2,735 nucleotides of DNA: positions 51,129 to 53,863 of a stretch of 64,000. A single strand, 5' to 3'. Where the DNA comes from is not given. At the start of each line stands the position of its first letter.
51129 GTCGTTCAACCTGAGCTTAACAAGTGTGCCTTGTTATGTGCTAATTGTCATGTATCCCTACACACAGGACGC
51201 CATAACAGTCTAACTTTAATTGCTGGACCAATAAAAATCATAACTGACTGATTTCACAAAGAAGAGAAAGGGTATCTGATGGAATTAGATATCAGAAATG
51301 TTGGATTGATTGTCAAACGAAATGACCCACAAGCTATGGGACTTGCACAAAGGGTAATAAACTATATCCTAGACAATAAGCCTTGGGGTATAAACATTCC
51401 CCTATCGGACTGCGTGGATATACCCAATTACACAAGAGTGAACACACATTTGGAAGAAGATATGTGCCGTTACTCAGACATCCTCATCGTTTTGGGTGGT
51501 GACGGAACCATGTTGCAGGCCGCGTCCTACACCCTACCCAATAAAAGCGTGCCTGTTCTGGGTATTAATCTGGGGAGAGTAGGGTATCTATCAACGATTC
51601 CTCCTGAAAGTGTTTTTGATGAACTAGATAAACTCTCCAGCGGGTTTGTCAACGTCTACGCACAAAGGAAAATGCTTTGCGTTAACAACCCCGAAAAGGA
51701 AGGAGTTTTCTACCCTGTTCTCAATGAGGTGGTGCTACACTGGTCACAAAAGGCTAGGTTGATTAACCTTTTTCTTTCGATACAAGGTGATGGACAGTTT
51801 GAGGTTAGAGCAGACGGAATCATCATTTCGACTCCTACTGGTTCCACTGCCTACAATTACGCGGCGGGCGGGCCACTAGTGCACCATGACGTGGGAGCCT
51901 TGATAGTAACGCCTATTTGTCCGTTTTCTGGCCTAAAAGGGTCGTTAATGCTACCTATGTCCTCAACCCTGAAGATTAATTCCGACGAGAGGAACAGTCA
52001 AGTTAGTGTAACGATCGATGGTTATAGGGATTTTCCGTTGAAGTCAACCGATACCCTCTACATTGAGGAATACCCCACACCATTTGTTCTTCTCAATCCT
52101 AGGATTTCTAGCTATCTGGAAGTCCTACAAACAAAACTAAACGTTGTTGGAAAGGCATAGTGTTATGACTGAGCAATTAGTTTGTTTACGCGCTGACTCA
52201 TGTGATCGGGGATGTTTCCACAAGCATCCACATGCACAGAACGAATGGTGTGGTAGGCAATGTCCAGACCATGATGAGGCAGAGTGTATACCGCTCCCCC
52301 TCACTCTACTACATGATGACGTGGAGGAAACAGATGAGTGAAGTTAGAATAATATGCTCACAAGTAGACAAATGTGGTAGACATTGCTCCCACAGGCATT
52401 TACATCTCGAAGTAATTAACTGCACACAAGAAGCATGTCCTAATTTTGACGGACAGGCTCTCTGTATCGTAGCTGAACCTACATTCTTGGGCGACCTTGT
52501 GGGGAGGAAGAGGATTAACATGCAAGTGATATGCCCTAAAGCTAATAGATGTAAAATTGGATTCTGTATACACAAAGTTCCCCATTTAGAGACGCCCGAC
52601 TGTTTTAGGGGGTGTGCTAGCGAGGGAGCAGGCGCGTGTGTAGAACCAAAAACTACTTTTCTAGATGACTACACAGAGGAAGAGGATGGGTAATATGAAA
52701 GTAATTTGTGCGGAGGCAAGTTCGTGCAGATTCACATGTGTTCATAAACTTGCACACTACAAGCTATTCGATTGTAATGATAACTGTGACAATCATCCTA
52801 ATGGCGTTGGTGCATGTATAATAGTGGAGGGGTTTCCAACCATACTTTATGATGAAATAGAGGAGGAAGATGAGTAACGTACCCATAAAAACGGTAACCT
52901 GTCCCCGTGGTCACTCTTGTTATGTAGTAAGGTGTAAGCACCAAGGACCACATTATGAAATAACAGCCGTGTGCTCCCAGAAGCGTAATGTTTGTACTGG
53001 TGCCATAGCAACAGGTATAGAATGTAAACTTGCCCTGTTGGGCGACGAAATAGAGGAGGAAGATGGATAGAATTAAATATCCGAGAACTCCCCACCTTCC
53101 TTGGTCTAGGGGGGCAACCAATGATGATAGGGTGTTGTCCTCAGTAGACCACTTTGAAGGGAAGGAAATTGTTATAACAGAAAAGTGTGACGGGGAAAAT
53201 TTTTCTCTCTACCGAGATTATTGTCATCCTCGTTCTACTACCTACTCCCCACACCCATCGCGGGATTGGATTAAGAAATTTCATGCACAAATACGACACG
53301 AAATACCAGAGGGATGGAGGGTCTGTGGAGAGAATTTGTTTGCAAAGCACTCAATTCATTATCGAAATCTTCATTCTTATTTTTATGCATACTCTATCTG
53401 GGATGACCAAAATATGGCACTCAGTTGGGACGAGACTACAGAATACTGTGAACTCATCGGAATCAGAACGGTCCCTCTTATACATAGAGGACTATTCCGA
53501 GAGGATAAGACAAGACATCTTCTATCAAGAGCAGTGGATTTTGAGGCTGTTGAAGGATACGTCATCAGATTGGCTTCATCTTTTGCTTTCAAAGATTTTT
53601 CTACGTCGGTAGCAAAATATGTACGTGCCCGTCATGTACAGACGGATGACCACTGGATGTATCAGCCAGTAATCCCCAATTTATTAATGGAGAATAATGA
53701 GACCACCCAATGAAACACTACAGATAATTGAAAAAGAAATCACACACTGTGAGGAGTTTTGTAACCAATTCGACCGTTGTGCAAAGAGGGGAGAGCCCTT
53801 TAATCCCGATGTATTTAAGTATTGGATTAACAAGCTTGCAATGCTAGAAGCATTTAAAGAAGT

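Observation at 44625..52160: Phage-encoded deamidated NAD+ salvage (Preiss-Handler) pathway plus NAD kinase: candidate new NAD(P)+ reconstitution system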

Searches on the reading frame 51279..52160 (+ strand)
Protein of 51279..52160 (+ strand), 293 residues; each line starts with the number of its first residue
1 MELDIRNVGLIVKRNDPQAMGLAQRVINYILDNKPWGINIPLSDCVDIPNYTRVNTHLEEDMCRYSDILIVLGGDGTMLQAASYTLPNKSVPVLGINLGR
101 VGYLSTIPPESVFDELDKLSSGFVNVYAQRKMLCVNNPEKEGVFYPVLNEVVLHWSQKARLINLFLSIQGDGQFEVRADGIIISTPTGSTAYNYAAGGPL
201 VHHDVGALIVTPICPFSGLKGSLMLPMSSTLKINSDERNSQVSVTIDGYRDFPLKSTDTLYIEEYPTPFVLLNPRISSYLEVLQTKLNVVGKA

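Call 3: search_protein_families(library=pfam, proteins=[window:51279-52160:+])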
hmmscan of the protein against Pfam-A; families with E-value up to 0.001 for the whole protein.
window:51279-52160:+ (293 aa): 2 families
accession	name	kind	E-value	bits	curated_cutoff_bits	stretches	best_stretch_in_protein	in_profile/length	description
PF20143.4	NAD_kinase_C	-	8.5e-25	87.4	23.7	1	148-267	1-119/126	ATP-NAD kinase C-terminal domain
PF01513.26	NAD_kinase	-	2.5e-17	63.9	25.5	1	8-121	1-127/130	ATP-NAD kinase N-terminal domain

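Call 4: search_protein_families(library=ncbifam, proteins=[window:51279-52160:+])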
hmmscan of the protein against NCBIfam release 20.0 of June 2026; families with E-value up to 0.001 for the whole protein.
window:51279-52160:+ (293 aa): 18 families
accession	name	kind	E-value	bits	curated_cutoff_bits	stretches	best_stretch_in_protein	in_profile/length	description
NF002306.0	PRK01231.1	equivalog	1.9e-51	174.9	316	1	5-288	8-290/299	NAD(+) kinase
NF010678.0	PRK14076.1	equivalog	9.7e-48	163.4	493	1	4-264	290-546/570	bifunctional NADP phosphatase/NAD kinase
NF002984.0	PRK03708.1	equivalog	8.6e-47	159.8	326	1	8-265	3-252/277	NAD(+) kinase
NF002893.0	PRK03378.1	equivalog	1.9e-42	145.6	386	1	4-288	4-286/292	NAD(+) kinase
NF002561.0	PRK02155.1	equivalog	2.3e-42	145.3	371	1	5-288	6-286/297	NAD kinase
NF003391.0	PRK04539.1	equivalog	3.5e-40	138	470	1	1-288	1-290/296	inorganic polyphosphate/ATP-NAD kinase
NF002521.0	PRK01911.1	equivalog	2.9e-38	132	309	1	59-288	58-285/292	NAD kinase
NF002892.0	PRK03372.1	equivalog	1.4e-37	129.7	299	1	6-279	6-284/312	NAD kinase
NF002731.0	PRK02645.1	equivalog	4.9e-36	124.7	312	1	61-291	53-294/305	NAD(+) kinase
NF002579.0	PRK02231.1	equivalog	3.3e-35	121.9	459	1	60-289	65-296/301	NAD(+) kinase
NF002255.0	PRK01185.1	subfamily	1.6e-34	119.3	304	1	9-264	4-243/271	NAD(+) kinase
NF010677.0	PRK14075.1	equivalog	1.3e-33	116.7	260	1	65-287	42-250/257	NAD(+) kinase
NF002732.0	PRK02649.1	equivalog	1.9e-32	113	348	1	52-287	55-289/305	NAD(+) kinase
NF010679.0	PRK14077.1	equivalog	5.4e-28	98.2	343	1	4-288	9-284/287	NAD(+) kinase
NF003406.0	PRK04761.1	equivalog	6.4e-26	91.1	211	1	62-239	33-207/257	NAD kinase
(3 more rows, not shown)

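Call 9: search_protein_families(library=phrogs, proteins=[window:51279-52160:+])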
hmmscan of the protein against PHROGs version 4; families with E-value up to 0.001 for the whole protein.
window:51279-52160:+ (293 aa): 1 family
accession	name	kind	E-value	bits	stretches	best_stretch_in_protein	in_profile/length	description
phrog_13155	-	unknown function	9.3e-32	111.6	1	54-289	52-287/292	-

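Call 56: search_solved_structures(query=window:51279-52160:+, show_alignments=1)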
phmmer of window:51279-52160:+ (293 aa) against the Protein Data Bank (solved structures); distinct sequences matched with E-value up to 0.001: 23.
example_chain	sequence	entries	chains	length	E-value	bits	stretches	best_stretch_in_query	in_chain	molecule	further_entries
7mh7_A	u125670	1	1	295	3.2e-35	124.6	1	5-288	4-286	NAD kinase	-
7qvs_A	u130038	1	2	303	3.5e-35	124.5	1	5-288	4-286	NAD kinase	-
2an1_A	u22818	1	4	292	3.8e-33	117.8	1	59-288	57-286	putative kinase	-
4hao_A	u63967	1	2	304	2.3e-32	115.2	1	26-288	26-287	Probable inorganic polyphosphate/ATP-NAD kinase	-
9cr4_A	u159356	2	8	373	2e-27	99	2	140-284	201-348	NAD kinase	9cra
3afo_A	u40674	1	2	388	4.7e-27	97.8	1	55-262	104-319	NADH kinase POS5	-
3pfn_A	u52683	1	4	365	5.2e-27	97.6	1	140-284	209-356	NAD kinase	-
8kgc_A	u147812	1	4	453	9.5e-27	96.8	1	140-284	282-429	NAD kinase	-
9cr3_A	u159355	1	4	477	1.1e-26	96.5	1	140-284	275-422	NAD kinase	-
1y3h_A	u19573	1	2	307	5.7e-23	84.4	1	66-257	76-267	Inorganic polyphosphate/ATP-NAD kinase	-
1u0r_A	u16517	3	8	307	5.9e-23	84.4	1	66-257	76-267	Inorganic polyphosphate/ATP-NAD kinase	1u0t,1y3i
1yt5_A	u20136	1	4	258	1.2e-21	80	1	66-287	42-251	inorganic polyphosphate/ATP-NAD kinase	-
1suw_A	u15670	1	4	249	1.7e-19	73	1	65-270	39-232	Probable inorganic polyphosphate/ATP-NAD kinase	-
1z0s_A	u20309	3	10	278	2.3e-19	72.6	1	65-270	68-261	Probable inorganic polyphosphate/ATP-NAD kinase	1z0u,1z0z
5ejf_A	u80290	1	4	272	7.4e-12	47.9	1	66-216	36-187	NAD kinase 1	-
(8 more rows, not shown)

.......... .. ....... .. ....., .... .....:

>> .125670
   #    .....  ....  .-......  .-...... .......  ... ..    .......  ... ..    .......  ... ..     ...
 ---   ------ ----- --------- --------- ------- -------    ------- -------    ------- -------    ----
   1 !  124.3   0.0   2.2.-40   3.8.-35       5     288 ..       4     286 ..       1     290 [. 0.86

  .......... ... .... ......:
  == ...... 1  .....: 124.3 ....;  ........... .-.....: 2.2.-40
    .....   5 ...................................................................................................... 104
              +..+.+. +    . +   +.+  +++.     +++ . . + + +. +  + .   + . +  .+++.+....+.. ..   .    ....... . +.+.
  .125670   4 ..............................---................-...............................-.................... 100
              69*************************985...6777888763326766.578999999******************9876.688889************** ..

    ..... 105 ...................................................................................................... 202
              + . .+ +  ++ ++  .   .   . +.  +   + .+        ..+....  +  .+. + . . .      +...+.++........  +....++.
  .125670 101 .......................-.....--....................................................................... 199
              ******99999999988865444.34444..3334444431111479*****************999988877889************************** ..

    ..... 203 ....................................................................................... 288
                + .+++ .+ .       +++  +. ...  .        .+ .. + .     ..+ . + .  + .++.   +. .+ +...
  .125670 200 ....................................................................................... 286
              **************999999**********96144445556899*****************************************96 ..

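Call 68: find_homologous_proteins(query=window:51279-52160:+)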
Query window:51279-52160:+ (293 aa): 7998 proteins with E <= 0.001 among 8000 candidates; the best 120 are listed.
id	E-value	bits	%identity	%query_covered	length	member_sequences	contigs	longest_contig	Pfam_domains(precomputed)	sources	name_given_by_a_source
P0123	5.0e-186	634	97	99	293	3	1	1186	PF20143.5,PF01513.27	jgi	jgi:NAD+ kinase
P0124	6.3e-145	499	76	99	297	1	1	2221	PF20143.5,PF01513.27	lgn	-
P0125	5.8e-115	401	61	99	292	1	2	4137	PF20143.5,PF01513.27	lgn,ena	-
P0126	1.9e-114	399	66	99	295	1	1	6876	PF20143.5,PF01513.27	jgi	jgi:NAD+ kinase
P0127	3.6e-113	395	65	99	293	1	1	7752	PF20143.5,PF01513.27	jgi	jgi:NAD+ kinase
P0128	2.2e-110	386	63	98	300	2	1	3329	PF20143.5,PF01513.27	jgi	jgi:NAD+ kinase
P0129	3.6e-107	376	59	98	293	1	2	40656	PF20143.5,PF01513.27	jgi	jgi:NAD+ kinase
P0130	3.4e-95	336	56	99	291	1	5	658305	PF20143.5,PF01513.27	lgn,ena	-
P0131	4.6e-79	283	50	98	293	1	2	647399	PF20143.5,PF01513.27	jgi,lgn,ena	jgi:NAD+ kinase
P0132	4.7e-56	208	40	98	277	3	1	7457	PF20143.5,PF01513.27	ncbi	-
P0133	5.5e-56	208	39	98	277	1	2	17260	PF20143.5,PF01513.27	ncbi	-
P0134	1.8e-55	206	41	98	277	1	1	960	PF20143.5,PF01513.27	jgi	jgi:NAD+ kinase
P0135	9.0e-55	204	40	98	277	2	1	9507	PF20143.5,PF01513.27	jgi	-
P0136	9.4e-55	204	40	98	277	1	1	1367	PF20143.5,PF01513.27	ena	-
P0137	1.3e-54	203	39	97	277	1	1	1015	PF20143.5,PF01513.27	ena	-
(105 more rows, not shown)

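Call 86: search_dna_similar(query=window:51279-52160:+, collection=phages, mode=protein, max_rows=40)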
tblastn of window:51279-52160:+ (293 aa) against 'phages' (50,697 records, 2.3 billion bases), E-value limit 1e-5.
Records with a match: 31; places in all: 31; records where one place covers at least 80% of the query: 3.
Best place of each record, by identity: <60% 31.
By first word of the organism name: Bacteriophage 13; Listeria 6; Escherichia 3; Acinetobacter 2; Salmonella 2; Staphylococcus 2; Sinorhizobium 1; Streptococcus 1; Enterococcus 1.
By host as written in the record: - 15; Listeria monocytogenes 6; Escherichia coli 500465 2; Staphylococcus aureus 2; Escherichia coli 1; Salmonella enterica subsp. enterica serovar Kentucky 1; Homo sapiens 1; Sinohrizobium meliloti NRRL L-50 1; and 2 more.
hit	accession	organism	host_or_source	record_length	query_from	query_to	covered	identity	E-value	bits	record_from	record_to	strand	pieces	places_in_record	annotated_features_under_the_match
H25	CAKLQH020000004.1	Acinetobacter phage MD-2021a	not known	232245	6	287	96%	31.0%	1e-29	124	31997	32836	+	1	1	ppnK: putative inorganic polyphosphate/ATP-NAD kinase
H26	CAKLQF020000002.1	Acinetobacter phage MD-2021a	not known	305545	6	287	96%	31.0%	1e-29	124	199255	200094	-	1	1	ppnK: putative inorganic polyphosphate/ATP-NAD kinase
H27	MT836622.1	Bacteriophage sp.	human fecal samples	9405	60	287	78%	32.8%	1e-24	108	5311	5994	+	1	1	record has no annotation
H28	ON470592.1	Escherichia phage vB_EcoM-613R3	Escherichia coli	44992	54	287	80%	31.2%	2e-27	117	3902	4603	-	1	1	NAD kinase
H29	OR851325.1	Salmonella phage S.Kent 1-2-1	Salmonella enterica subsp. enterica ...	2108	66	287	76%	32.0%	9e-29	120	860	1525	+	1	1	record has no annotation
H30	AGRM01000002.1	Salmonella enterica subsp. houtenae str. ATCC BAA-1581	Homo sapiens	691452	66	287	76%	32.0%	2e-28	120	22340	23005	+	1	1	NAD(+)/NADH kinase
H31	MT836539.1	Bacteriophage sp.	human fecal samples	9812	69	287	75%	32.3%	3e-22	102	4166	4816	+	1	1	record has no annotation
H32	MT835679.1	Bacteriophage sp.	human fecal samples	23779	6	259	87%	27.7%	1e-22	103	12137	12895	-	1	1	record has no annotation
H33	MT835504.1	Bacteriophage sp.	human fecal samples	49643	58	288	79%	30.4%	5e-29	122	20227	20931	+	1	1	record has no annotation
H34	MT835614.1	Bacteriophage sp.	human fecal samples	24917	61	287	77%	30.0%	2e-18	91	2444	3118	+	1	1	record has no annotation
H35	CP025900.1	Escherichia phage 500465-1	Escherichia coli 500465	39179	54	287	80%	29.1%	2e-22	103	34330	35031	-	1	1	record has no annotation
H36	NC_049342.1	Escherichia phage 500465-1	Escherichia coli 500465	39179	54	287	80%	29.1%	2e-22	103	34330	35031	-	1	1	NAD(+) kinase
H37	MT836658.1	Bacteriophage sp.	human fecal samples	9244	67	287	75%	30.6%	6e-27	115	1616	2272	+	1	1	record has no annotation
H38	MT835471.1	Bacteriophage sp.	human fecal samples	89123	67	287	75%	30.6%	5e-24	107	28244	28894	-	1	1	record has no annotation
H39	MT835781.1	Bacteriophage sp.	human fecal samples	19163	67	287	75%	30.3%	2e-23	105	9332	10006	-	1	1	record has no annotation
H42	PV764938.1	Sinorhizobium phage Phosso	Sinohrizobium meliloti NRRL L-50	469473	60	249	65%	34.2%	7e-16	84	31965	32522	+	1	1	NAD kinase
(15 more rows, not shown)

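Call 88: get_annotated_region(hit=H42, flank=8000)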
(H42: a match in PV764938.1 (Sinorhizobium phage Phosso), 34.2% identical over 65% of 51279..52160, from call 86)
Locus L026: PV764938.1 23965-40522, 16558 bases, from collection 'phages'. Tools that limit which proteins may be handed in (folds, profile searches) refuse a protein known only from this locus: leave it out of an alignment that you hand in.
description: Sinorhizobium phage Phosso, complete genome.
organism: Sinorhizobium phage Phosso (NCBI taxid 3435197)
taxonomy: Viruses
host: Sinohrizobium meliloti NRRL L-50; source: soil; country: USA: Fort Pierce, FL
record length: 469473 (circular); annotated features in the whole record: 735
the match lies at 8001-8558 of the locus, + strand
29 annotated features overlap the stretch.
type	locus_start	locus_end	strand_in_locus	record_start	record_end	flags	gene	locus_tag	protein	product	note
CDS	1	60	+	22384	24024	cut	-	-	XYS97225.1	helicase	64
CDS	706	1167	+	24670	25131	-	-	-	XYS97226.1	hypothetical protein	65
CDS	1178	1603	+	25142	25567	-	-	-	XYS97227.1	hypothetical protein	66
CDS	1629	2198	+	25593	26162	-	-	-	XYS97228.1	membrane protein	67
tRNA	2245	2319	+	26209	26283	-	-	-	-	tRNA-Gly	tRNA-Gly(tcc)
CDS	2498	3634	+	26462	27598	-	-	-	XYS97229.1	ornithine/lysine decarboxylase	69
CDS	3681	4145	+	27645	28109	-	-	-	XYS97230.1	hypothetical protein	70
CDS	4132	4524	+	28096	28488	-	-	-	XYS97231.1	hypothetical protein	71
CDS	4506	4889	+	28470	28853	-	-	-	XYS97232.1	hypothetical protein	72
CDS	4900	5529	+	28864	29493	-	-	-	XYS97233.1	hypothetical protein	73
CDS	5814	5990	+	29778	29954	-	-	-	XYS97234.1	hypothetical protein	74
CDS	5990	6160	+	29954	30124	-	-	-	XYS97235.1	hypothetical protein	75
CDS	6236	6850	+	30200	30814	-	-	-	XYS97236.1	ATP-dependent Clp protease proteolytic subunit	76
CDS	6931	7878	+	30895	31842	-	-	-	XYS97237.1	hypothetical protein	77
CDS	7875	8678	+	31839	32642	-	-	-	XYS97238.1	NAD kinase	78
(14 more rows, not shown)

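Call 119: search_protein_families(library=padloc, proteins=[window:51279-52160:+], max_evalue=0.001)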
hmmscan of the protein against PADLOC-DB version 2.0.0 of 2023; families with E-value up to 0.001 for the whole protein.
window:51279-52160:+ (293 aa): 0 families

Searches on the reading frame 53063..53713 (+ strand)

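Call 3: search_protein_families(library=pfam, proteins=[window:53063-53713:+])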
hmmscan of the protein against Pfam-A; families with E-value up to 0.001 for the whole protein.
window:53063-53713:+ (216 aa): 1 family
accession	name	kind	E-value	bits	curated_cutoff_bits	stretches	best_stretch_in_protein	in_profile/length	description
PF09414.15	RNA_ligase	-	1.2e-31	110.6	27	1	34-187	1-171/171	RNA ligase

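Call 4: search_protein_families(library=ncbifam, proteins=[window:53063-53713:+])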
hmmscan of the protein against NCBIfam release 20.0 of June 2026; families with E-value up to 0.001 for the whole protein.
window:53063-53713:+ (216 aa): 1 family
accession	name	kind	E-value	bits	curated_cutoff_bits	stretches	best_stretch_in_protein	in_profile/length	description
TIGR02307.1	RNA_lig_RNL2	equivalog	0.00054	19.6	197.15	0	95-147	108-162/326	RNA ligase, Rnl2 family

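Call 9: search_protein_families(library=phrogs, proteins=[window:53063-53713:+])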
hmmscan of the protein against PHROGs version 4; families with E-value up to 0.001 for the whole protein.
window:53063-53713:+ (216 aa): 4 families
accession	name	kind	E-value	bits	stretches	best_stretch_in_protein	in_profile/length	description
phrog_24030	-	DNA, RNA and nucleotide metabolism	1.6e-74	252.3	1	3-208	133-340/342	RNA ligase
phrog_34045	-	unknown function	3.4e-68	230.5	1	2-212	5-214/219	-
phrog_548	-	DNA, RNA and nucleotide metabolism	4.1e-08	33.8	1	20-169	18-211/341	RNA ligase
phrog_968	-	DNA, RNA and nucleotide metabolism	6.9e-08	32.8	1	103-181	295-386/398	RNA ligase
